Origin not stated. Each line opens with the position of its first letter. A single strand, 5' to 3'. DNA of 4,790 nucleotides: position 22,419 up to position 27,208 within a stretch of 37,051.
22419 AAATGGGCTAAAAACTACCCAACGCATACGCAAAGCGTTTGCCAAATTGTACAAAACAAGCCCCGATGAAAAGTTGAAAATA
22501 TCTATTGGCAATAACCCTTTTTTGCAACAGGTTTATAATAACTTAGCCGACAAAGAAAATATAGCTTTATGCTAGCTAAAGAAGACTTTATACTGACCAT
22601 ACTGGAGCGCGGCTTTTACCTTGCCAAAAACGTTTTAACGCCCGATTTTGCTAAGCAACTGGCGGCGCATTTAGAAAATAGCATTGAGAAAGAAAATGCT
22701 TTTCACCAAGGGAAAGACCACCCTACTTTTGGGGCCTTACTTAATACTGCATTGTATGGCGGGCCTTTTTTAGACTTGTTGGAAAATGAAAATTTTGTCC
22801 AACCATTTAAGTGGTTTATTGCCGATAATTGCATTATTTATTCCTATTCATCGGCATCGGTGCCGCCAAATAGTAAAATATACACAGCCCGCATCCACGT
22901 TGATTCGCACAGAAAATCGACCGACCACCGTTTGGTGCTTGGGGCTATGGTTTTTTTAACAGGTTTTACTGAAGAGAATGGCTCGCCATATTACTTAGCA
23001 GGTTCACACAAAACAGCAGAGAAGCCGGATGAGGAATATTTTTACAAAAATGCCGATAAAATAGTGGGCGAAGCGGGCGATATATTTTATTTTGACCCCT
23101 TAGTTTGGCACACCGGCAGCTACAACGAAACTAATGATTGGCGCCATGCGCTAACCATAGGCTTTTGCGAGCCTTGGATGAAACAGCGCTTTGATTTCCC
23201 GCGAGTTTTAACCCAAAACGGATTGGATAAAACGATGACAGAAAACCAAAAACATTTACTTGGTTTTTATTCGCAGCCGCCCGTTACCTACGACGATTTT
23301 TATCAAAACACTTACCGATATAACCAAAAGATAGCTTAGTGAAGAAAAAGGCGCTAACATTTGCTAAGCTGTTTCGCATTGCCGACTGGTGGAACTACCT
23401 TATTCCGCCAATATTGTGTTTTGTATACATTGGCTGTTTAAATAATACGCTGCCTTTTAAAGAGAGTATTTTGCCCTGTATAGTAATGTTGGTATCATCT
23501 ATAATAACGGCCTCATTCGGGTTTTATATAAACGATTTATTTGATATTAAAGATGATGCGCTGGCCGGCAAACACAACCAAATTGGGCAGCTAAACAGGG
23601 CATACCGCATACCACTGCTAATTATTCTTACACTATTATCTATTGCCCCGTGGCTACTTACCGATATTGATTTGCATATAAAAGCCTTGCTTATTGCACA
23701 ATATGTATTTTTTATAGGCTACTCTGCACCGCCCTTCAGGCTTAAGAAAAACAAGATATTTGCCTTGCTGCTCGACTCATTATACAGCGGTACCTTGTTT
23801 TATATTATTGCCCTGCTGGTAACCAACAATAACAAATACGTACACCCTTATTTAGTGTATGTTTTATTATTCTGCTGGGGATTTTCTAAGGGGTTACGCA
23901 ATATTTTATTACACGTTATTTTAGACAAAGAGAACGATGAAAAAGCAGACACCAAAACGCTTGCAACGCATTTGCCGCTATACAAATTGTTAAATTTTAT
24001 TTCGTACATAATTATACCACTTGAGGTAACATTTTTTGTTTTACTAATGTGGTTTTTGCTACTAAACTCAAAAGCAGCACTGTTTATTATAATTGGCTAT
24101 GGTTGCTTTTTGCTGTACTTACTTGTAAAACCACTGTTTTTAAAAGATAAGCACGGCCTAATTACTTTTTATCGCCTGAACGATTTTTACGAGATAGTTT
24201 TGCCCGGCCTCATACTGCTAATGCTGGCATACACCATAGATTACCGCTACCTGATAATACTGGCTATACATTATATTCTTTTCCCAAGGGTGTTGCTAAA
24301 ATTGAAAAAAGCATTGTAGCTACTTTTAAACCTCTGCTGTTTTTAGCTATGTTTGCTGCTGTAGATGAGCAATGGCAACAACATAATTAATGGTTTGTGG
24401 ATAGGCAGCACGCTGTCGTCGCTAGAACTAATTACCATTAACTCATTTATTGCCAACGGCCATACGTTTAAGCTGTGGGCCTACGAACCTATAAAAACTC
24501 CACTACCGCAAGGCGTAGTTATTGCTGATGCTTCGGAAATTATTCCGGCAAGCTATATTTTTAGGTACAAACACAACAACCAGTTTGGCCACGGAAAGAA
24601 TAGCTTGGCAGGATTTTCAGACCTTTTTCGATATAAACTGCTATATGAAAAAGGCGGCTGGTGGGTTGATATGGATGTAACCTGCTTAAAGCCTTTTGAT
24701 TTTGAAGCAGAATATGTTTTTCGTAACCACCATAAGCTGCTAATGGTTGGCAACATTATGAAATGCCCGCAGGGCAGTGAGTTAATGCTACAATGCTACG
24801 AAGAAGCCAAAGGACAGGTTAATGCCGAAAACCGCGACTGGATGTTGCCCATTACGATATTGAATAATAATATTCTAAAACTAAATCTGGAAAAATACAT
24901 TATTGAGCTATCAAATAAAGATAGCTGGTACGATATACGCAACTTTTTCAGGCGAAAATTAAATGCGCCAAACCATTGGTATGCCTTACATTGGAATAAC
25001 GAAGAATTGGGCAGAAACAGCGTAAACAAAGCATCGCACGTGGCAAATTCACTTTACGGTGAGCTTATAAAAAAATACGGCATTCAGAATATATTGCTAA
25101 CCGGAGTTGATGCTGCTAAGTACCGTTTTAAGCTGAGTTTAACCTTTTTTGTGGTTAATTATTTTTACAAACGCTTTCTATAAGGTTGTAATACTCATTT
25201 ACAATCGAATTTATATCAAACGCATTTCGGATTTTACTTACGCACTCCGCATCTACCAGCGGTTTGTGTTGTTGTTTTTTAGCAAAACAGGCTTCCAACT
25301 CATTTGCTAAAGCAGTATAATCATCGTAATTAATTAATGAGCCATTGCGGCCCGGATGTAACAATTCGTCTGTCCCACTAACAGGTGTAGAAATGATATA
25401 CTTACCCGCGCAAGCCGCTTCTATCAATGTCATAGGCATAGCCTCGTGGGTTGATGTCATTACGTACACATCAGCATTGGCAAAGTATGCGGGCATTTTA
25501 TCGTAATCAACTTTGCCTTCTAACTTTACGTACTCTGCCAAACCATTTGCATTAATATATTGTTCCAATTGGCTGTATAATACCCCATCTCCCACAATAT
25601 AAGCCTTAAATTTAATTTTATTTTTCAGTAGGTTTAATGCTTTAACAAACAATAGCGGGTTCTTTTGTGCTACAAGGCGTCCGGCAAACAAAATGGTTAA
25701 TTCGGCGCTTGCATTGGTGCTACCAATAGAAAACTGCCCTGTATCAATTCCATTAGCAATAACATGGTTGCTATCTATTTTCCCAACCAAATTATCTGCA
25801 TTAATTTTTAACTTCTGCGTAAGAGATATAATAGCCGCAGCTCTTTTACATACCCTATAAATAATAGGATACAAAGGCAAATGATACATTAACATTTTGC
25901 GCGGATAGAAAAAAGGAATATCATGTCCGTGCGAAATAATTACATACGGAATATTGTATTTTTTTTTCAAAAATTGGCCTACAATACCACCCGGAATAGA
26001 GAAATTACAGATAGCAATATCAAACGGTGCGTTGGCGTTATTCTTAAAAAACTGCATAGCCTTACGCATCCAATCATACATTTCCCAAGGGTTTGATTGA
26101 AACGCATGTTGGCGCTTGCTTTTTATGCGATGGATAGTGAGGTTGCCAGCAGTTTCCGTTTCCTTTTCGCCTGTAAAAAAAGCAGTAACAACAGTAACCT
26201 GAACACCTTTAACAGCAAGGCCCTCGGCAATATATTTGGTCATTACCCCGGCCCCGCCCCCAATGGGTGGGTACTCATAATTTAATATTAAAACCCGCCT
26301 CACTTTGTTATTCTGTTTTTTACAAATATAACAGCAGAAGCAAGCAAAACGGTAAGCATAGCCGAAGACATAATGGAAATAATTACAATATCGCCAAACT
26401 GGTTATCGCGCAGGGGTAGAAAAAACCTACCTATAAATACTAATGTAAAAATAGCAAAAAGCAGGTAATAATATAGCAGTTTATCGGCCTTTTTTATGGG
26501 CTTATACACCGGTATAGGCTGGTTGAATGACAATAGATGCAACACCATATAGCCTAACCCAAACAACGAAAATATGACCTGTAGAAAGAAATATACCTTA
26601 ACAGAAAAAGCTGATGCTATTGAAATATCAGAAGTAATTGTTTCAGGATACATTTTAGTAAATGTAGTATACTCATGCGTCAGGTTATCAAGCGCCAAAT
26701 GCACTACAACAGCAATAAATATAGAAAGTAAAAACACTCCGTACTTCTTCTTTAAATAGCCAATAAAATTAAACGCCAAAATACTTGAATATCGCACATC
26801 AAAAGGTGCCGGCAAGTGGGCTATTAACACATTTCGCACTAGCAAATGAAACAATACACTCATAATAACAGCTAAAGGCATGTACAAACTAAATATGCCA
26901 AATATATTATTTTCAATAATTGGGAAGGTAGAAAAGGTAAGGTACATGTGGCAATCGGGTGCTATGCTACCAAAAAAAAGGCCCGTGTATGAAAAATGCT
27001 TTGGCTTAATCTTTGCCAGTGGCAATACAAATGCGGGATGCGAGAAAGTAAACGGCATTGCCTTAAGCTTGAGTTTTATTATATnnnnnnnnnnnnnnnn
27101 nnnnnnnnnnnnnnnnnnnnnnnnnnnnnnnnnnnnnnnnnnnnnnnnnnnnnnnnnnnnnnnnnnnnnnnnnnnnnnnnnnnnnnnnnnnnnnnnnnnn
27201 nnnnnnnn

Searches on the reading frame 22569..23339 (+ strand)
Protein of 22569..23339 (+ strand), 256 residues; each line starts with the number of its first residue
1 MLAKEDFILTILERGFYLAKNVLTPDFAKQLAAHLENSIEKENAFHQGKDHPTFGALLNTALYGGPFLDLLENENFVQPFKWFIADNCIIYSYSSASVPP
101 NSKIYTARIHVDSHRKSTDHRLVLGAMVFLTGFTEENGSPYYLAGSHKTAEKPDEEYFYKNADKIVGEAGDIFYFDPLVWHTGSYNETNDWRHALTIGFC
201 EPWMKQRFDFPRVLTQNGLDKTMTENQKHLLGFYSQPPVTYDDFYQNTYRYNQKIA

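Call 4: search_protein_families(library=pfam, proteins=[window:22569-23339:+], max_evalue=0.01)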
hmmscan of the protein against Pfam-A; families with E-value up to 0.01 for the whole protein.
window:22569-23339:+ (256 aa): 1 family
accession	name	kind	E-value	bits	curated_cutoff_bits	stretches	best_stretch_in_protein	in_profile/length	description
PF05721.19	PhyH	-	1.1e-15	58.9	22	1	90-194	92-213/213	Phytanoyl-CoA dioxygenase (PhyH)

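Call 7: search_protein_families(library=ncbifam, proteins=[window:22569-23339:+], max_evalue=0.01)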
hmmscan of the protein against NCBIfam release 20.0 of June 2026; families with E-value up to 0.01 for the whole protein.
window:22569-23339:+ (256 aa): 0 families

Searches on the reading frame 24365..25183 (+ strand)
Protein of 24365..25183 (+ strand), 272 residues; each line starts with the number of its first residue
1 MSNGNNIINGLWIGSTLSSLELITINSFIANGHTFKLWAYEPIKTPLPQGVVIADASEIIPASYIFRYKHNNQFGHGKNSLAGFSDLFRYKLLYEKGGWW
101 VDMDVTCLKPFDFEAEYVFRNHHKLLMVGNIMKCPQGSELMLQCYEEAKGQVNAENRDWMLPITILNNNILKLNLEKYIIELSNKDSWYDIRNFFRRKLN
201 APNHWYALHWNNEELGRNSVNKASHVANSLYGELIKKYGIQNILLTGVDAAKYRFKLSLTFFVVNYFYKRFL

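Call 5: search_protein_families(library=pfam, proteins=[window:24365-25183:+], max_evalue=0.01)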
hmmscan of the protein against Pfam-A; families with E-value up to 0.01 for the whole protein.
window:24365-25183:+ (272 aa): 2 families
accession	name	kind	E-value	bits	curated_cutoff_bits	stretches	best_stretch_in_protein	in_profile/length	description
PF04488.21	Gly_transf_sug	-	2.1e-07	32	23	1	82-112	54-84/93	Glycosyltransferase sugar-binding region containing DXD motif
PF05704.18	Caps_synth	-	2e-05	24.6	24.5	1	74-113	103-142/278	Capsular polysaccharide synthesis protein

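Call 24: search_protein_families(library=ncbifam, proteins=[window:24365-25183:+], max_evalue=0.001)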
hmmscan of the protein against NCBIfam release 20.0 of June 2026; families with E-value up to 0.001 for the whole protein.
window:24365-25183:+ (272 aa): 0 families

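Call 41: search_solved_structures(query=window:24365-25183:+, max_evalue=1)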
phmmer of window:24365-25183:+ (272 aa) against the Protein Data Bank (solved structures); distinct sequences matched with E-value up to 1: 4.
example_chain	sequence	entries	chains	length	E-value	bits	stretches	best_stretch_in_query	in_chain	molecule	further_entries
9n3s_A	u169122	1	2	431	0.29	13.5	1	85-113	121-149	Initiation-specific alpha-1,6-mannosyltransferase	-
5j1s_B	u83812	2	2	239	0.52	12.6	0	97-166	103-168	Torsin-1A-interacting protein 2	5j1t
8x4k_A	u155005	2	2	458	0.92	11.8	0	82-115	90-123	Subversion of eukaryotic traffic protein A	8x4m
8x4j_A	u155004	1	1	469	0.96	11.7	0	82-115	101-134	Subversion of eukaryotic traffic protein A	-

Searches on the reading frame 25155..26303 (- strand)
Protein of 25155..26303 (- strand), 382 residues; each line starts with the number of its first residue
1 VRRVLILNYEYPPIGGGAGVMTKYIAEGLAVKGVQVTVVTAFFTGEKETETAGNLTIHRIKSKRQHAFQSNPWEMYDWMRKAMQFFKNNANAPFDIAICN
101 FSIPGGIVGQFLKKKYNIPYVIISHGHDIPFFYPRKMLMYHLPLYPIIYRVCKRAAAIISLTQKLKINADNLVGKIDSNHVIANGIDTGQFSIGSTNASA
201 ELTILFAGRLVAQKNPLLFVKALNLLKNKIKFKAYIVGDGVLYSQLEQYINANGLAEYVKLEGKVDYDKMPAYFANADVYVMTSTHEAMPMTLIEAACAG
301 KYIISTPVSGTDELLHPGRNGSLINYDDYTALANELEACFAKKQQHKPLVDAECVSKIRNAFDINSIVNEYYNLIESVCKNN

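Call 5: search_protein_families(library=pfam, proteins=[window:25155-26303:-], max_evalue=0.01)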
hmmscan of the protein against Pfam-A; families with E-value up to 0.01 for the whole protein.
window:25155-26303:- (382 aa): 7 families
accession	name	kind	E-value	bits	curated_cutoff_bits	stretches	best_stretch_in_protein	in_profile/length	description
PF13692.12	Glyco_trans_1_4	-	7.3e-29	101.3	27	1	203-339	3-139/142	Glycosyl transferases group 1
PF00534.26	Glycos_transf_1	-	6.7e-28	97.8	26.4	1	200-343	14-159/172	Glycosyl transferases group 1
PF13439.12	Glyco_transf_4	-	9.2e-20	71.8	28.5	1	16-188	2-168/170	Glycosyltransferase Family 4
PF13579.12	Glyco_trans_4_4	-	4.1e-11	43.9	29.7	1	16-185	1-158/158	Glycosyl transferase 4-like domain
PF13477.12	Glyco_trans_4_2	-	2.5e-06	28.2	23.4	1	21-160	12-137/139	Glycosyl transferase 4-like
PF13524.12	Glyco_trans_1_2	-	5.4e-06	26.9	25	1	226-341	9-113/144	Glycosyl transferase-like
PF20706.3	GT4-conflict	-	2.3e-05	24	26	1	150-316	142-321/385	Family 4 Glycosyltransferase in conflict systems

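Call 24: search_protein_families(library=ncbifam, proteins=[window:25155-26303:-], max_evalue=0.001)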
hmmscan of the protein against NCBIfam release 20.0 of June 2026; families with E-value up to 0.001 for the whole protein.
window:25155-26303:- (382 aa): 32 families (the best 25 are shown)
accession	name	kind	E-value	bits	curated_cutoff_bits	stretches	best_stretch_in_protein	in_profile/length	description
TIGR03088.1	stp2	hypoth_equivalog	1.7e-26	93.1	409.05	1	178-376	161-371/374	TIGR03088 family PEP-CTERM/XrtA system glycosyltransferase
TIGR03999.1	thiol_BshA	equivalog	1.5e-24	86.7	273.7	1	15-378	11-373/375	N-acetyl-alpha-D-glucosaminyl L-malate synthase BshA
NF047684.1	TeichurnBiosyTuaC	equivalog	1.2e-23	83.7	550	1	91-368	106-379/391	teichuronic acid biosynthesis protein TuaC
NF050056.1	ProtGlycPglH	equivalog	3.4e-22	79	600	1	161-378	144-353/354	GalNAc-alpha-(1->4)-GalNAc-alpha-(1->3)-diNAcBac-PP-undecaprenol alpha-1,4-N-acetyl-D-galactosaminyltransferase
NF041876.1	EPS_EpsE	equivalog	4.5e-22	78.8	400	1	154-363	161-381/389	exopolysaccharide biosynthesis GT4 family glycosyltransferase EpsE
NF038229.1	Glyco4_Geo_Pelo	equivalog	1.7e-18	66.7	400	1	48-378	10-336/338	GPMC system family 4 glycosyltransferase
NF050063.1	ProtGlycPglJ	equivalog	6.7e-16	58.4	500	1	181-368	172-356/363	N-acetylgalactosamine-N,N'-diacetylbacillosaminyl-diphospho-undecaprenol 4-alpha-N-acetylgalactosaminyltransferase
TIGR04005.1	wcaL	equivalog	4.2e-15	55.5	537.6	1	122-376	148-404/406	colanic acid biosynthesis glycosyltransferase WcaL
TIGR04063.1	stp3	hypoth_equivalog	9e-15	54.5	442.05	1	151-373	154-390/397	TIGR04063 family PEP-CTERM/XrtA system glycosyltransferase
TIGR02149.1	glgA_Coryne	subfamily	2e-14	53.5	302.4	1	3-379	2-391/391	glycogen synthase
NF007396.0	PRK09922.1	equivalog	4.2e-14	52.2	385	1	177-346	158-330/361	lipopolysaccharide 1,6-galactosyltransferase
NF038295.1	EPS_HpsP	equivalog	4.9e-13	48.8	550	1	14-347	12-357/388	hormogonium polysaccharide biosynthesis glycosyltransferase HpsP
NF046085.1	XrtY_assoc_Gly1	equivalog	9.5e-13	47.7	400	1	156-380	162-386/387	XrtY-associated glycosyltransferase XYAG1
NF047880.1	glyco_SdgA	exception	1.5e-12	46.8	800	1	117-374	238-486/488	serine-aspartate repeat adhesin O-glycosyltransferase SdgA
NF049988.1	MGlcDAGSynMgs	equivalog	3.1e-12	46.5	400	1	220-328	232-341/398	alpha-monoglucosyldiacylglycerol synthase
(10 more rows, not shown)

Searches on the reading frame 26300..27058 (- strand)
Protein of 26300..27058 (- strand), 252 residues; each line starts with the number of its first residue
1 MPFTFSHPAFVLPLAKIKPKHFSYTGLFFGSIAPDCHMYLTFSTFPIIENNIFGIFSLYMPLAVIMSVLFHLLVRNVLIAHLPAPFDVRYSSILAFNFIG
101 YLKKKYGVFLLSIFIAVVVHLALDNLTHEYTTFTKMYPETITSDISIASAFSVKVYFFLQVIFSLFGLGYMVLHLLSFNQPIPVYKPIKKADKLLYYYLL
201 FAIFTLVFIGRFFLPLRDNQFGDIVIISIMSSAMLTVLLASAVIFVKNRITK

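Call 5: search_protein_families(library=pfam, proteins=[window:26300-27058:-], max_evalue=0.01)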
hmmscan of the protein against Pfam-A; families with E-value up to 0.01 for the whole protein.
window:26300-27058:- (252 aa): 2 families
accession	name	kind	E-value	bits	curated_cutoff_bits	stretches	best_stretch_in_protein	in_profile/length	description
PF13803.12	DUF4184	-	1.5e-35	123.5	25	1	1-241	1-228/229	Domain of unknown function (DUF4184)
PF00882.24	Zn_dep_PLPC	-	8.6e-07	29.5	26.8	1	1-138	1-98/167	Zinc dependent phospholipase C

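Call 24: search_protein_families(library=ncbifam, proteins=[window:26300-27058:-], max_evalue=0.001)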
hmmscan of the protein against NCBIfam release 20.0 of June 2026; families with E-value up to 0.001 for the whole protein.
window:26300-27058:- (252 aa): 0 families
